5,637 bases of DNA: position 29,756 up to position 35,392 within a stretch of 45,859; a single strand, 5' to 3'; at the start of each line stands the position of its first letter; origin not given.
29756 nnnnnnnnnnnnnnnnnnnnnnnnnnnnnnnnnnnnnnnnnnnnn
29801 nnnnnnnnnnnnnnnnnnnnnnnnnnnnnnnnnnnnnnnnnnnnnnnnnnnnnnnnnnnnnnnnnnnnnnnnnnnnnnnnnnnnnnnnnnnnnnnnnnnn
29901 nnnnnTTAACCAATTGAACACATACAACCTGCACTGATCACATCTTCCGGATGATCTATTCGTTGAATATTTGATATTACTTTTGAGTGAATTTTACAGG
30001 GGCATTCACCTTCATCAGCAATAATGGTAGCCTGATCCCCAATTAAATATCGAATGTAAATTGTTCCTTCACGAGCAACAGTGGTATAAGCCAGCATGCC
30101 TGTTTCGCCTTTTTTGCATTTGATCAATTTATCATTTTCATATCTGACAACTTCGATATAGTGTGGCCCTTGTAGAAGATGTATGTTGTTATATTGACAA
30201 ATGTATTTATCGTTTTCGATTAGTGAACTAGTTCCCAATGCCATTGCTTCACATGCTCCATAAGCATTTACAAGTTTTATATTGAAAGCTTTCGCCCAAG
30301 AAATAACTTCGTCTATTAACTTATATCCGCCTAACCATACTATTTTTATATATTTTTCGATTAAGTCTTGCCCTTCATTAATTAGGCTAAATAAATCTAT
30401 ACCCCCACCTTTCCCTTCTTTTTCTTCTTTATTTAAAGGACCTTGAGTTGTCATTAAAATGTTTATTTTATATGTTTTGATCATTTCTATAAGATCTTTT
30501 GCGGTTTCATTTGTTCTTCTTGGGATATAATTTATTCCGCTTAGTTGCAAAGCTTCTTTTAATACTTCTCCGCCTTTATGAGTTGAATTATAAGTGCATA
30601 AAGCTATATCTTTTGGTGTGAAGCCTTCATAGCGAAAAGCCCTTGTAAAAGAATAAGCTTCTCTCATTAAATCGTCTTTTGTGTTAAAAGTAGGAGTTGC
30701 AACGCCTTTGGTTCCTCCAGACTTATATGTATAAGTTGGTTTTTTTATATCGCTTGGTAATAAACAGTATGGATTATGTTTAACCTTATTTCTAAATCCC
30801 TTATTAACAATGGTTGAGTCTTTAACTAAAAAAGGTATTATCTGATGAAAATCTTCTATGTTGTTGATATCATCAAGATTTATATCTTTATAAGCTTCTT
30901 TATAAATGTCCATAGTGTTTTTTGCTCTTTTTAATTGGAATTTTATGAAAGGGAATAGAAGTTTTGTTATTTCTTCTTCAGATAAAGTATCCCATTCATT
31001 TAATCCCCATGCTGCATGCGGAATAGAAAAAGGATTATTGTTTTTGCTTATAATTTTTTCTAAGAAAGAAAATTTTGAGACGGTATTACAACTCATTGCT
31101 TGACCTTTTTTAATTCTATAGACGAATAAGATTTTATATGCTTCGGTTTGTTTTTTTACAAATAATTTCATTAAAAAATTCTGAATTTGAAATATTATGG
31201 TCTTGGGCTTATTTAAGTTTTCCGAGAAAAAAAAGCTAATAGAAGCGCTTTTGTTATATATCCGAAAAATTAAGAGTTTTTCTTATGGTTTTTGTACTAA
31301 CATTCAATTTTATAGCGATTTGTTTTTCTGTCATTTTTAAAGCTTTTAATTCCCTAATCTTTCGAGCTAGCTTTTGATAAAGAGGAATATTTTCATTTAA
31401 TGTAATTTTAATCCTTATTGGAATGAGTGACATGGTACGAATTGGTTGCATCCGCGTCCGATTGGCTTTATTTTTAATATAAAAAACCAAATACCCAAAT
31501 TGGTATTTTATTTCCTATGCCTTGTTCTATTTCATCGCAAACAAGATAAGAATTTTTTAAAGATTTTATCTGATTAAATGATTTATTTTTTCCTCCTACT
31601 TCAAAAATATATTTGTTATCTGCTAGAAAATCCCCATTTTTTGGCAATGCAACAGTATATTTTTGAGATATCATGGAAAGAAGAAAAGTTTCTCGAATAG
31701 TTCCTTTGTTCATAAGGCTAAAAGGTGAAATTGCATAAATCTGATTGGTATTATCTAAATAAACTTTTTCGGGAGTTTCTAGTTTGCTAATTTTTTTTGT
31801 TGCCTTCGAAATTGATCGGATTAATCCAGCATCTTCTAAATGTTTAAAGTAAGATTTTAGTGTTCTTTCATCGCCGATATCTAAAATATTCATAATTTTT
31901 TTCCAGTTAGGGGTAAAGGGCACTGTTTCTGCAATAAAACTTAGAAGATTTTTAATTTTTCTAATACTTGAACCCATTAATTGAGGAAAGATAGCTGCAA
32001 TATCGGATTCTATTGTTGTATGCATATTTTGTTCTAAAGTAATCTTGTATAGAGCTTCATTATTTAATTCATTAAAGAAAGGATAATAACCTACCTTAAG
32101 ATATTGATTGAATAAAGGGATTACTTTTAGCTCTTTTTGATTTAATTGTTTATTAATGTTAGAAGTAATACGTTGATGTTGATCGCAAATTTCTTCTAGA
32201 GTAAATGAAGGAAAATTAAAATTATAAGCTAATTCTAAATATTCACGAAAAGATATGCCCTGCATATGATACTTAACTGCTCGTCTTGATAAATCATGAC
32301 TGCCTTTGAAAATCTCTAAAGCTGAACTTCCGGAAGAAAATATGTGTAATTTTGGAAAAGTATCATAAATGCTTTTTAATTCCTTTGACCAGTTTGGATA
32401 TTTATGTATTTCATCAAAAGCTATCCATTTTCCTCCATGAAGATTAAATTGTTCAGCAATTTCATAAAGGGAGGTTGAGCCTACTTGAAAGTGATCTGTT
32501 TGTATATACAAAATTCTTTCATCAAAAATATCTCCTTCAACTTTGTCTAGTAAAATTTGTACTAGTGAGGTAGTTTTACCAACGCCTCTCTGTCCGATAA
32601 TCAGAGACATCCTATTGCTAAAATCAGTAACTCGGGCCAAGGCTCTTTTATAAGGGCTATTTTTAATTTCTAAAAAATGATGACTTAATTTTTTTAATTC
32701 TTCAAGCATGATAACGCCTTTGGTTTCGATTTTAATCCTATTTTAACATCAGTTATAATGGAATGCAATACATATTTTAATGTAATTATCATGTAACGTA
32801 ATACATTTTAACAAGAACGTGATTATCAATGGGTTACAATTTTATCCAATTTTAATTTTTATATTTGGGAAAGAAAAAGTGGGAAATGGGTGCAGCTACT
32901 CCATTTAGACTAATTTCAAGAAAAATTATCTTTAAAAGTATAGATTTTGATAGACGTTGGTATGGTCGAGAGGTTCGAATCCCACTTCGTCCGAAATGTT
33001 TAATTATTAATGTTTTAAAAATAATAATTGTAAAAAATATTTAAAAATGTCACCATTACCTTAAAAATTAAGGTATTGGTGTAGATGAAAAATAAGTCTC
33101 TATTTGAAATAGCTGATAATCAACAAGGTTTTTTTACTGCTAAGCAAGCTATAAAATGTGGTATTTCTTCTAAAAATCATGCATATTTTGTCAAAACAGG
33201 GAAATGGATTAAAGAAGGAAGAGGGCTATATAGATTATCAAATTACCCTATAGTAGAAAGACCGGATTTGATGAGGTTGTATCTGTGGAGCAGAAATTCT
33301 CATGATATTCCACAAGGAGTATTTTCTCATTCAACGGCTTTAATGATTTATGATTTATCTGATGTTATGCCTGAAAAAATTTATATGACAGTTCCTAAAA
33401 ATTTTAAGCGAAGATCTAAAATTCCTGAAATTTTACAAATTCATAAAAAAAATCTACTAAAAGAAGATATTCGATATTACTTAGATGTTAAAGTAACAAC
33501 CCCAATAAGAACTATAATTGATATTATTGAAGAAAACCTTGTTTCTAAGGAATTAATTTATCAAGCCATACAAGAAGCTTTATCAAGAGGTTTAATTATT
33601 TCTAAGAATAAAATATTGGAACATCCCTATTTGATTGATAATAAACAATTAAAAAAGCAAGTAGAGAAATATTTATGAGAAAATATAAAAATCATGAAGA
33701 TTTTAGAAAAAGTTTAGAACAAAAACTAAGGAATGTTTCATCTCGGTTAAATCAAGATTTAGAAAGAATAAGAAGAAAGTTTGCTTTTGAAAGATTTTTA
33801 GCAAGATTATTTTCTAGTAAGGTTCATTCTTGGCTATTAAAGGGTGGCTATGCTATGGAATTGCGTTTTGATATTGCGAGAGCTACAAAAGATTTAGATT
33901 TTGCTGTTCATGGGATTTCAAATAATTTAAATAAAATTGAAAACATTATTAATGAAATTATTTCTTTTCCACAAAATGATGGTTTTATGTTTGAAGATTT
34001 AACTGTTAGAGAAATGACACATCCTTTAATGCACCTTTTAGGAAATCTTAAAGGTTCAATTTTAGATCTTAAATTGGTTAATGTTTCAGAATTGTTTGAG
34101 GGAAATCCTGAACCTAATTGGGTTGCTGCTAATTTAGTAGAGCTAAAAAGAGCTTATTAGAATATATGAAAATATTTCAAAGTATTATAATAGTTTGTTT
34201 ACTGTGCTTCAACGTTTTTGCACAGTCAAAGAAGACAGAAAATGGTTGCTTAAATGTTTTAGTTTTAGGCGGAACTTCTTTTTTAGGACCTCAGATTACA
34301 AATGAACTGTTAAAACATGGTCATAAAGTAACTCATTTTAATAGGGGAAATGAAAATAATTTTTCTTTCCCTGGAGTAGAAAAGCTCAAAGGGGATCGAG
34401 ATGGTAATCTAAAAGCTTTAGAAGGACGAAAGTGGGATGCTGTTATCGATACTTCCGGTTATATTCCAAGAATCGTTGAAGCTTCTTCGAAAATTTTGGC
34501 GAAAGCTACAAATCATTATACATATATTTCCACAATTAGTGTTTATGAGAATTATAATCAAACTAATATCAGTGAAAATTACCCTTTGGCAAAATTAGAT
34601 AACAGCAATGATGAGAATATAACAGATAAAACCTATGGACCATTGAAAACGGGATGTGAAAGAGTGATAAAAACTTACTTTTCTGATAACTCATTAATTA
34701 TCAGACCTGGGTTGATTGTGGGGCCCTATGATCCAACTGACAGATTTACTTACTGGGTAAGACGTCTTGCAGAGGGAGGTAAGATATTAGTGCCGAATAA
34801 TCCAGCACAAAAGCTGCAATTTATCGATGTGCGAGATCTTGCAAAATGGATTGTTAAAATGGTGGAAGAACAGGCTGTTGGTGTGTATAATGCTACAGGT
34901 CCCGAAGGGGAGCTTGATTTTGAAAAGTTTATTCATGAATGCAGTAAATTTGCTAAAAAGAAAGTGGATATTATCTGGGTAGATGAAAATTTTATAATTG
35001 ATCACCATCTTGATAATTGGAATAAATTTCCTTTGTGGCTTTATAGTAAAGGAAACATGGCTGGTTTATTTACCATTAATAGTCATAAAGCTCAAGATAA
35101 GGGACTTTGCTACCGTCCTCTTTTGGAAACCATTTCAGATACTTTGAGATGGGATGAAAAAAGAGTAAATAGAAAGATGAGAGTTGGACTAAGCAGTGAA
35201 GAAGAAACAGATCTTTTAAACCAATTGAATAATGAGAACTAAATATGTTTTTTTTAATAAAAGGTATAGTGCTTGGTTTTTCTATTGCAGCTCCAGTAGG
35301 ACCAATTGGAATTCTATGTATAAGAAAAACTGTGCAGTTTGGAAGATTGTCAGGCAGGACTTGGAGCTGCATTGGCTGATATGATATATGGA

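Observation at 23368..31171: Compact 7-gene cluster for an unknown small molecule in a chlamydia-like genome (top candidate for a novel system)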

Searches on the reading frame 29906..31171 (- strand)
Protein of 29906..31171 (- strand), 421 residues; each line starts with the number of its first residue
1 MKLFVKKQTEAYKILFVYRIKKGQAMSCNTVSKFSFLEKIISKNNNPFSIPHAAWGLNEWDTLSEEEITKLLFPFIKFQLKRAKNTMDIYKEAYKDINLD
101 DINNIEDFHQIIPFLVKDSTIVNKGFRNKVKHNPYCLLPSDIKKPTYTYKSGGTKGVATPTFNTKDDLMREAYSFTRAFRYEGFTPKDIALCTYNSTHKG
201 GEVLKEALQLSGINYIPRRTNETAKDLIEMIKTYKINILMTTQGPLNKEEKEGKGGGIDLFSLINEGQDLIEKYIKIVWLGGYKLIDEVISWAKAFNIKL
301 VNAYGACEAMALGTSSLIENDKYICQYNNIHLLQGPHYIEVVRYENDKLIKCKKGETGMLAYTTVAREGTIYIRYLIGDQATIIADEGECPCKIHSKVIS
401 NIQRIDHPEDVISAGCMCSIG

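Call 4: search_protein_families(library=pfam, proteins=[window:29906-31171:-], max_evalue=0.01)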
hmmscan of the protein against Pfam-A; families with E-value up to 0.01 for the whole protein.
window:29906-31171:- (421 aa): 1 family
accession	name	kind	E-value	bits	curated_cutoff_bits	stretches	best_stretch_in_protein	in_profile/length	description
PF00501.34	AMP-binding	-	3.4e-05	23.3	29.9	1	155-315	178-330/384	AMP-binding enzyme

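Call 5: search_protein_families(library=ncbifam, proteins=[window:29906-31171:-], max_evalue=0.01)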
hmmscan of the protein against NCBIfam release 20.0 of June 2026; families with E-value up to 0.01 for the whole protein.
window:29906-31171:- (421 aa): 5 families
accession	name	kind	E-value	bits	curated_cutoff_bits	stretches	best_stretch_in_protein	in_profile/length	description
NF045666.1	DVU1553_fam_AMP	equivalog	1.9e-18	66.7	300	1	61-403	16-328/331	DVU_1553 family AMP-dependent CoA ligase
NF041878.1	paak_haloarch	equivalog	2.5e-13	49.4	700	1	59-391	4-312/427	phenylacetate--CoA ligase PaaK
TIGR02155.1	PA_CoA_ligase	equivalog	6.9e-11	41.3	646.3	1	62-387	2-303/422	phenylacetate--CoA ligase PaaK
TIGR03335.1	F390_ftsA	equivalog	2e-09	36.7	458.7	1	60-399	6-324/445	coenzyme F390 synthetase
NF053551.1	FlxY_rubin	equivalog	1.7e-06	27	520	0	63-189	4-121/424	flexirubin biosynthesis putative acyl-CoA ligase FlxY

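Call 14: search_solved_structures(query=window:29906-31171:-, max_evalue=0.1)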
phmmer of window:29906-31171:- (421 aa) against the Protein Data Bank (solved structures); distinct sequences matched with E-value up to 0.1: 2.
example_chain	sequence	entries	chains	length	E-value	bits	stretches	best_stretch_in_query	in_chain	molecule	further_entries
4r1l_A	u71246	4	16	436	3.8e-07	32.6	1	59-397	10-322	Phenylacetate-coenzyme A ligase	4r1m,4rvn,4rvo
2y27_A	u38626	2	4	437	2.5e-05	26.6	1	59-383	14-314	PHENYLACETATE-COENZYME A LIGASE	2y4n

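Call 63: search_protein_representatives(protein=window:29906-31096:-)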
Query: 396 residues. Proteins with E-value up to 0.001 (for the whole library): 149; up to 1e-10: 45; up to 1e-30: 18. The best 149 are listed.
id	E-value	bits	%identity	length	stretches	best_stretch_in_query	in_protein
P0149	5.1e-102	358.2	44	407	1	20-394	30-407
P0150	1.0e-94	334.2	44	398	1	18-392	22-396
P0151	6.1e-83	295.4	55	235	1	163-392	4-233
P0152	3.1e-75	270.1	39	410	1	17-393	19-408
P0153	7.7e-73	262.2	40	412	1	9-392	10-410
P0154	9.9e-72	258.5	40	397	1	18-393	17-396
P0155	1.6e-67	244.6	37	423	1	15-392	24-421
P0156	2.6e-57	211.0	34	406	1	20-392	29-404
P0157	6.9e-52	193.2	36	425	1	21-392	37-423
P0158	2.4e-48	181.5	34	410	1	22-392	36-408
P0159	4.2e-46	174.1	34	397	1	11-391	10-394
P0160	1.5e-42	162.5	46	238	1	17-200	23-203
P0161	6.9e-41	157.0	33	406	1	21-394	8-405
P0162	4.7e-38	147.6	38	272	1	25-241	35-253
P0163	4.4e-37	144.4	30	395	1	14-391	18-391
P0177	4.5e-20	88.4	28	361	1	36-391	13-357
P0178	4.4e-18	81.9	30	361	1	36-391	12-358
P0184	1.6e-15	73.5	28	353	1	36-392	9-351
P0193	1.1e-11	60.8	26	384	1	64-391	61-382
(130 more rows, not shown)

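Call 66: predict_structure(protein=window:29906-31096:-)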
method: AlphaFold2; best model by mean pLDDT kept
length: 396 residues; sequences in the alignment: 1
mean_pLDDT: 39.5   pTM: 0.29
mean pLDDT of the five models: 39.5, 31.0, 29.5, 28.9, 23.7
residues with pLDDT >= 90: 0; 70-90: 0; 50-70: 53; < 50: 343
segments of 3 or more residues with pLDDT < 50: 1-44, 61-65, 80-179, 185-188, 191-199, 213-222, 228-243, 249-265, 271-396
pLDDT, mean of each block of 10 residues (from residue 1): 30 36 34 40 50 53 47 57 40 31 27 24 24 30 38 42 46 45 48 47 50 46 49 44 50 43 50 44 32 35 41 43 41 35 34 32 29 29 30 28
secondary structure, 60 per line:
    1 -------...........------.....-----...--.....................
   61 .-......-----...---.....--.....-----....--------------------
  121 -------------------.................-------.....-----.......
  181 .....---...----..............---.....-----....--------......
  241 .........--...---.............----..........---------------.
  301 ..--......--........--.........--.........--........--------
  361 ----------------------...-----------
elements in order: H8-18 H25-29 H40-61 H63-68 H80-84 H87-91 H97-100 H140-156 E164-168 H174-185 E189-191 H196-209 E213-217 H223-226 H235-249 E252-254 H258-270 E275-278 H279-284 E300-302 E305-310 E313-320 E323-331 E334-342 E345-352

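Call 68: search_protein_families(library=pfam, proteins=[window:29906-31096:-, P0149, P0154], max_evalue=10)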
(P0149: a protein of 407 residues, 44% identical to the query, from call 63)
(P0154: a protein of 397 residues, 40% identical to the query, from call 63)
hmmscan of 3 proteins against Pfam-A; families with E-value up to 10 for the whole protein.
window:29906-31096:- (396 aa): 2 families
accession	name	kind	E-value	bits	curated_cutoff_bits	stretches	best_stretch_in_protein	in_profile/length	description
PF00501.34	AMP-binding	-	3e-05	23.5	29.9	1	130-290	178-330/384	AMP-binding enzyme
PF20469.4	OLD-like_TOPRIM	-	0.19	12.7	23.2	1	241-275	26-60/67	Overcoming lysogenization defect protein-like, TOPRIM domain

P0149 (407 aa): 1 family
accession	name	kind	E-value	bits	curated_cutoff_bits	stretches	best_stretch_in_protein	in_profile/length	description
PF00501.34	AMP-binding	-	2.3e-06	27.1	29.9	1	132-302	164-330/384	AMP-binding enzyme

P0154 (397 aa): 1 family
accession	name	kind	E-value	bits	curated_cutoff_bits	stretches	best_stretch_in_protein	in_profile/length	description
PF00501.34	AMP-binding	-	1.2e-05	24.8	29.9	1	128-346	170-380/384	AMP-binding enzyme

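Call 85: search_protein_families(library=padloc, proteins=[window:29906-31171:-], max_evalue=0.001)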
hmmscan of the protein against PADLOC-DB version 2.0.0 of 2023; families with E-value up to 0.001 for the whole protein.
window:29906-31171:- (421 aa): 0 families

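Call 88: search_protein_families(library=ncbifam, proteins=[P0177, P0178, P0184, P0149, P0154, P0163, P0193], max_evalue=1e-8)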
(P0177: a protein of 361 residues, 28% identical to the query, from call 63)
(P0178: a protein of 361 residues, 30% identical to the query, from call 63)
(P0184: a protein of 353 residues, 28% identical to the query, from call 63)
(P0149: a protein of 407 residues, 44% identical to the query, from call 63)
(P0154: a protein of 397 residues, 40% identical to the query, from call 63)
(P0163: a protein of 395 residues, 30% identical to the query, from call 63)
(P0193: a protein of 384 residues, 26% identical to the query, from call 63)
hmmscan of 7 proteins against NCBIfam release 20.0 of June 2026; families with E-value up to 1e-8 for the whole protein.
P0177 (361 aa): 6 families
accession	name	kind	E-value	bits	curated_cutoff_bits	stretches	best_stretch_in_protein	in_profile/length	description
NF045666.1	DVU1553_fam_AMP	equivalog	1.1e-41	143.1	300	1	17-345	20-328/331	DVU_1553 family AMP-dependent CoA ligase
NF041878.1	paak_haloarch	equivalog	3.3e-36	124.8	700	1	15-345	8-322/427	phenylacetate--CoA ligase PaaK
TIGR02155.1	PA_CoA_ligase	equivalog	4.1e-29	101.3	646.3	1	18-350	6-320/422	phenylacetate--CoA ligase PaaK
NF053551.1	FlxY_rubin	equivalog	3.4e-25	88.6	520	1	247-344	223-319/424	flexirubin biosynthesis putative acyl-CoA ligase FlxY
TIGR03335.1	F390_ftsA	equivalog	1.7e-23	83.1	458.7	1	9-346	3-328/445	coenzyme F390 synthetase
NF041217.1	BagE_FevW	exception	3.8e-15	55.8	800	1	103-347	70-311/424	bagremycin/ferroverdin synthetase BagE/FevW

P0178 (361 aa): 5 families
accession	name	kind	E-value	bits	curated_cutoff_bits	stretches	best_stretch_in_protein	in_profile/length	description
NF045666.1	DVU1553_fam_AMP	equivalog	2e-26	92.9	300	1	13-345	17-328/331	DVU_1553 family AMP-dependent CoA ligase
NF041878.1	paak_haloarch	equivalog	1.6e-23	83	700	1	17-344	11-321/427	phenylacetate--CoA ligase PaaK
TIGR03335.1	F390_ftsA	equivalog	8.2e-22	77.5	458.7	1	10-127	5-122/445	coenzyme F390 synthetase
NF053551.1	FlxY_rubin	equivalog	7.4e-19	67.8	520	1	13-120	3-104/424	flexirubin biosynthesis putative acyl-CoA ligase FlxY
TIGR02155.1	PA_CoA_ligase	equivalog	7.7e-16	57.6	646.3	1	14-328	3-301/422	phenylacetate--CoA ligase PaaK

P0184 (353 aa): 5 families
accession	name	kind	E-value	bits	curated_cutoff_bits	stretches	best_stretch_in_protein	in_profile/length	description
NF045666.1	DVU1553_fam_AMP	equivalog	3.4e-30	105.2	300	1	20-337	27-328/331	DVU_1553 family AMP-dependent CoA ligase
NF041878.1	paak_haloarch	equivalog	1e-19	70.5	700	1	13-336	10-321/427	phenylacetate--CoA ligase PaaK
NF053551.1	FlxY_rubin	equivalog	5.9e-18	64.8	520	0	240-337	233-320/424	flexirubin biosynthesis putative acyl-CoA ligase FlxY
TIGR03335.1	F390_ftsA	equivalog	1.7e-14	53.4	458.7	0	236-338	231-328/445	coenzyme F390 synthetase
TIGR02155.1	PA_CoA_ligase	equivalog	7.4e-13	47.8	646.3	1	28-133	20-126/422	phenylacetate--CoA ligase PaaK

P0149 (407 aa): 3 families
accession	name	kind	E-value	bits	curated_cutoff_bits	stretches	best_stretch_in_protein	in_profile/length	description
NF045666.1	DVU1553_fam_AMP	equivalog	2.9e-14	52.9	300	1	302-390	244-327/331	DVU_1553 family AMP-dependent CoA ligase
NF041878.1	paak_haloarch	equivalog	4.9e-11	41.8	700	1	55-383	15-314/427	phenylacetate--CoA ligase PaaK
NF053551.1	FlxY_rubin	equivalog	3.7e-09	35.8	520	0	73-178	29-123/424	flexirubin biosynthesis putative acyl-CoA ligase FlxY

P0154 (397 aa): 2 families
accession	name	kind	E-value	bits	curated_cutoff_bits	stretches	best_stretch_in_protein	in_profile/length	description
NF045666.1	DVU1553_fam_AMP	equivalog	2.9e-13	49.6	300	1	50-380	31-327/331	DVU_1553 family AMP-dependent CoA ligase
NF053551.1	FlxY_rubin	equivalog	2.9e-09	36.1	520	1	275-379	225-318/424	flexirubin biosynthesis putative acyl-CoA ligase FlxY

P0163 (395 aa): 1 family
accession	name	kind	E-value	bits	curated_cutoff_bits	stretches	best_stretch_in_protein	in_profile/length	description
NF041878.1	paak_haloarch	equivalog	5e-11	41.8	700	0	56-215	22-178/427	phenylacetate--CoA ligase PaaK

P0193 (384 aa): 0 families

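Call 89: search_dna_similar(query=window:29906-31096:-, collection=plasmids, mode=protein, max_evalue=1e-10, max_rows=15)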
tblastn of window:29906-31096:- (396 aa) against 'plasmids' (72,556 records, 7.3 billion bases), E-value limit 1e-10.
No match.

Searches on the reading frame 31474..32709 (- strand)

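Call 4: search_protein_families(library=pfam, proteins=[window:31474-32709:-], max_evalue=0.01)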
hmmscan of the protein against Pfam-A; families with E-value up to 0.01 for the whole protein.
window:31474-32709:- (411 aa): 3 families
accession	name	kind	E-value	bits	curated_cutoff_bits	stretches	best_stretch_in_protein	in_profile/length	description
PF13173.12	AAA_14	-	1.1e-25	90.5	27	1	32-158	2-129/129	AAA domain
PF13401.12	AAA_22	-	0.00096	19.9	27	1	31-91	4-61/130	AAA domain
PF25199.1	nSTAND_NTPase5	-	0.0067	16.7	34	0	29-99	38-103/145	Novel STAND NTPase 5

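Call 5: search_protein_families(library=ncbifam, proteins=[window:31474-32709:-], max_evalue=0.01)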
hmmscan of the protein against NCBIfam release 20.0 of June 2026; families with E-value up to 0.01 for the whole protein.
window:31474-32709:- (411 aa): 2 families
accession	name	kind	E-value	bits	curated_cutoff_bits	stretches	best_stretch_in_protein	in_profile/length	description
NF047389.1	ATPase_Sll1717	subfamily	0.00025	20.3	75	1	6-198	11-166/454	P-loop ATPase, Sll1717 family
TIGR00157.1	TIGR00157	equivalog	0.0029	17.2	100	1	4-63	94-152/247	ribosome small subunit-dependent GTPase A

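Call 77: search_protein_families(library=phrogs, proteins=[window:31474-32709:-], max_evalue=0.01)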
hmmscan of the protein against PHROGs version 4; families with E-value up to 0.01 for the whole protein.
window:31474-32709:- (411 aa): 0 families

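Call 85: search_protein_families(library=padloc, proteins=[window:31474-32709:-], max_evalue=0.001)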
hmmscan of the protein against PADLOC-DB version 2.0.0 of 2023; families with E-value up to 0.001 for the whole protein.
window:31474-32709:- (411 aa): 6 families
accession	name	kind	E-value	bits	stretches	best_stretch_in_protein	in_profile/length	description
PDLC04787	PDC-S01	-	2.2e-29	100.5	1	23-359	19-336/412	-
PDLC04789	PDC-S01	-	1.3e-18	65.2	1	30-318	15-265/375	-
PDLC04791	PDC-S01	-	2.8e-14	50.6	1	20-169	7-161/395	-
PDLC04786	PDC-S01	-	3e-09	34.1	1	32-312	19-299/439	-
PDLC04790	PDC-S01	-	5.6e-09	33.2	1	32-309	27-279/422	-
PDLC04788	PDC-S01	-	6.3e-09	33.2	1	30-306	16-285/448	-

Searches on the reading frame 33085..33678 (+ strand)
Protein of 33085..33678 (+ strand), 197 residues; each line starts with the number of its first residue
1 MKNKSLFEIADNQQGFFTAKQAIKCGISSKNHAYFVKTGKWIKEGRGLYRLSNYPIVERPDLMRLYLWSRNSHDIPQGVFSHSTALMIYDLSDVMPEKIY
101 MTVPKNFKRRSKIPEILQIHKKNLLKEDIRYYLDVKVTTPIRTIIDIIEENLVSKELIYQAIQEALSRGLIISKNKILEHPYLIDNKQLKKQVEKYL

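Call 47: search_protein_families(library=pfam, proteins=[window:33085-33678:+], max_evalue=0.001)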
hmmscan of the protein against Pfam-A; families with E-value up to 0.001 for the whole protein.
window:33085-33678:+ (197 aa): 1 family
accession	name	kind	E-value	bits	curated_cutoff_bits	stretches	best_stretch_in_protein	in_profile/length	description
PF13338.12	AbiEi_4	-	9.2e-10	38.9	25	1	6-51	3-48/49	Transcriptional regulator, AbiEi antitoxin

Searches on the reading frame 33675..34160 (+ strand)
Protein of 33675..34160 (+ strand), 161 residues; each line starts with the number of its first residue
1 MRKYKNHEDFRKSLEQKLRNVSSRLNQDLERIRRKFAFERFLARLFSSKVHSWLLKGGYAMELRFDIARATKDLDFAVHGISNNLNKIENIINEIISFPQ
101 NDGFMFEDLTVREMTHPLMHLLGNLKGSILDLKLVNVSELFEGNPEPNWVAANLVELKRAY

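Call 47: search_protein_families(library=pfam, proteins=[window:33675-34160:+], max_evalue=0.001)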
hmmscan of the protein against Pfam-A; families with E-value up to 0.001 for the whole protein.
window:33675-34160:+ (161 aa): 1 family
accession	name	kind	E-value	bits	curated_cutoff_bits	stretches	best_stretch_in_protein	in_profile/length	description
PF08843.17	AbiEii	-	4.2e-12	46.9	22.5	1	40-112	1-76/238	Nucleotidyl transferase AbiEii toxin, Type IV TA system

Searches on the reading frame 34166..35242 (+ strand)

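Call 47: search_protein_families(library=pfam, proteins=[window:34166-35242:+], max_evalue=0.001)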
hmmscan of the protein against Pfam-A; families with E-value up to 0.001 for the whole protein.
window:34166-35242:+ (358 aa): 3 families
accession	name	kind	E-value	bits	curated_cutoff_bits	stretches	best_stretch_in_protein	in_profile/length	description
PF01370.27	Epimerase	-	3e-15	56.7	20.9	1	31-242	1-238/240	NAD dependent epimerase/dehydratase family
PF07993.18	NAD_binding_4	-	2.3e-06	27.4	20.1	1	113-197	127-215/258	Male sterility protein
PF05368.20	NmrA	-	3.1e-06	27.5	27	0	206-273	175-244/298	NmrA-like family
